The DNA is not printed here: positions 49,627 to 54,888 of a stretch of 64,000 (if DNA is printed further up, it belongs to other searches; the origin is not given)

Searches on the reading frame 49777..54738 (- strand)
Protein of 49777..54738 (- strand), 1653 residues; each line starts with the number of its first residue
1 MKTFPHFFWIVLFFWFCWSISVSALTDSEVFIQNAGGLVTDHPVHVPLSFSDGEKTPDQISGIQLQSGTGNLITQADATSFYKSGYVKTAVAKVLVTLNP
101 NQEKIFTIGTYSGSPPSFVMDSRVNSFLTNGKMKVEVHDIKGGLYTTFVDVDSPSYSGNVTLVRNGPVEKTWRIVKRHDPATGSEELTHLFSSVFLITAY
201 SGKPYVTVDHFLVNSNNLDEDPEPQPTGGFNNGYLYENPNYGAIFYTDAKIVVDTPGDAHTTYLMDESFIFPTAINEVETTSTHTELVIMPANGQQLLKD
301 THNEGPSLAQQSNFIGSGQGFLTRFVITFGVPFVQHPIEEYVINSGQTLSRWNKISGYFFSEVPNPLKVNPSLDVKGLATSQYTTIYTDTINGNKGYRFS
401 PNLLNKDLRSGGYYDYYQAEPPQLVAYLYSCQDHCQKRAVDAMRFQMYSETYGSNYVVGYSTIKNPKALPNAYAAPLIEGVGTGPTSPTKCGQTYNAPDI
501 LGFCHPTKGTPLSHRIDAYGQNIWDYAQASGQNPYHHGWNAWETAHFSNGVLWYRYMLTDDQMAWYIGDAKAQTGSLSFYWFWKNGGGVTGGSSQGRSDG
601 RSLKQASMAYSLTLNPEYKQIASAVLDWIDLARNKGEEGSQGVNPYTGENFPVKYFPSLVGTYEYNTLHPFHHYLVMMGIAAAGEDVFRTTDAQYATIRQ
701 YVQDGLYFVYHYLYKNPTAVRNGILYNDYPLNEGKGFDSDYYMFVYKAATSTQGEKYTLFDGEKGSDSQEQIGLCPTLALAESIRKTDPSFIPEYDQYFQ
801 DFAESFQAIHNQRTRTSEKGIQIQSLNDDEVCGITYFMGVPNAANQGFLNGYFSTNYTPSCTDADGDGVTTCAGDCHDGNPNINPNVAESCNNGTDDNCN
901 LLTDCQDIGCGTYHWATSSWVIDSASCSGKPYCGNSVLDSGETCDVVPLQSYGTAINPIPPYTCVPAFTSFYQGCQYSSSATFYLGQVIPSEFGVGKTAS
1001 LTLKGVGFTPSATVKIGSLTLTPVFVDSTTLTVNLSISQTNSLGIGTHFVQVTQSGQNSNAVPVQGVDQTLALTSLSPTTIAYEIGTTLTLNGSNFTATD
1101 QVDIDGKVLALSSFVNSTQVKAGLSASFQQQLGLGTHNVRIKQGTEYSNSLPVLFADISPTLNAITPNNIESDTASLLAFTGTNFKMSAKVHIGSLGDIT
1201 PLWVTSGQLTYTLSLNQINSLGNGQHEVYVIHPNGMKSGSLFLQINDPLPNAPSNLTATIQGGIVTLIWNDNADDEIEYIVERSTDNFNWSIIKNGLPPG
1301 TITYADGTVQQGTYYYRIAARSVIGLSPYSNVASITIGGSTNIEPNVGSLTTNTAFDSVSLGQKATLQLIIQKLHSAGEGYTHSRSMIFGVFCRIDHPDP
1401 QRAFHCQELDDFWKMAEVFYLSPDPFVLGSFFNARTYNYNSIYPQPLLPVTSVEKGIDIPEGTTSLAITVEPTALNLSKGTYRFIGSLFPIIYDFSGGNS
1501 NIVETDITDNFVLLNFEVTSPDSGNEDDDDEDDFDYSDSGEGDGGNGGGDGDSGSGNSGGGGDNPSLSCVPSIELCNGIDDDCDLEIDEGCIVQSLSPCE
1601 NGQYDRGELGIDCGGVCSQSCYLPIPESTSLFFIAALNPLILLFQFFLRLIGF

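Call 22: search_protein_families(library=pfam, proteins=[window:49777-54738:-], max_evalue=0.001)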
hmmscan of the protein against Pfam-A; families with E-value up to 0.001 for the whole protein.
window:49777-54738:- (1653 aa): 2 families
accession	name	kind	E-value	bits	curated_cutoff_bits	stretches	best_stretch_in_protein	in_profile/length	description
PF01833.30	TIG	-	8.6e-15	54.9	20.9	1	1073-1155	3-82/84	IPT/TIG domain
PF11617.13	Cu-binding_MopE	-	3.3e-06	27.7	27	1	875-900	1-25/30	Putative metal-binding motif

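Call 98: search_protein_families(library=ncbifam, proteins=[window:49777-54738:-], max_evalue=1)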
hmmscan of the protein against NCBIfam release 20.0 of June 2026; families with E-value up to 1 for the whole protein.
window:49777-54738:- (1653 aa): 3 families
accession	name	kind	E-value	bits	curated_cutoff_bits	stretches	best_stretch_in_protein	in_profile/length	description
NF058597.1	CoaZ_rpt_PGGG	domain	5.7e-24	84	30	3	1072-1150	4-83/88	choice-of-anchor Z repeating domain-containing protein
NF033662.1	acid_disulf_rpt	repeat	0.0019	17.9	41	1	888-912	4-28/32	acidic double-disulfide repeat-containing protein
TIGR03908.1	QH_alpha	equivalog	0.017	13.7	274.35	0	987-1063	297-370/510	quinohemoprotein amine dehydrogenase subunit alpha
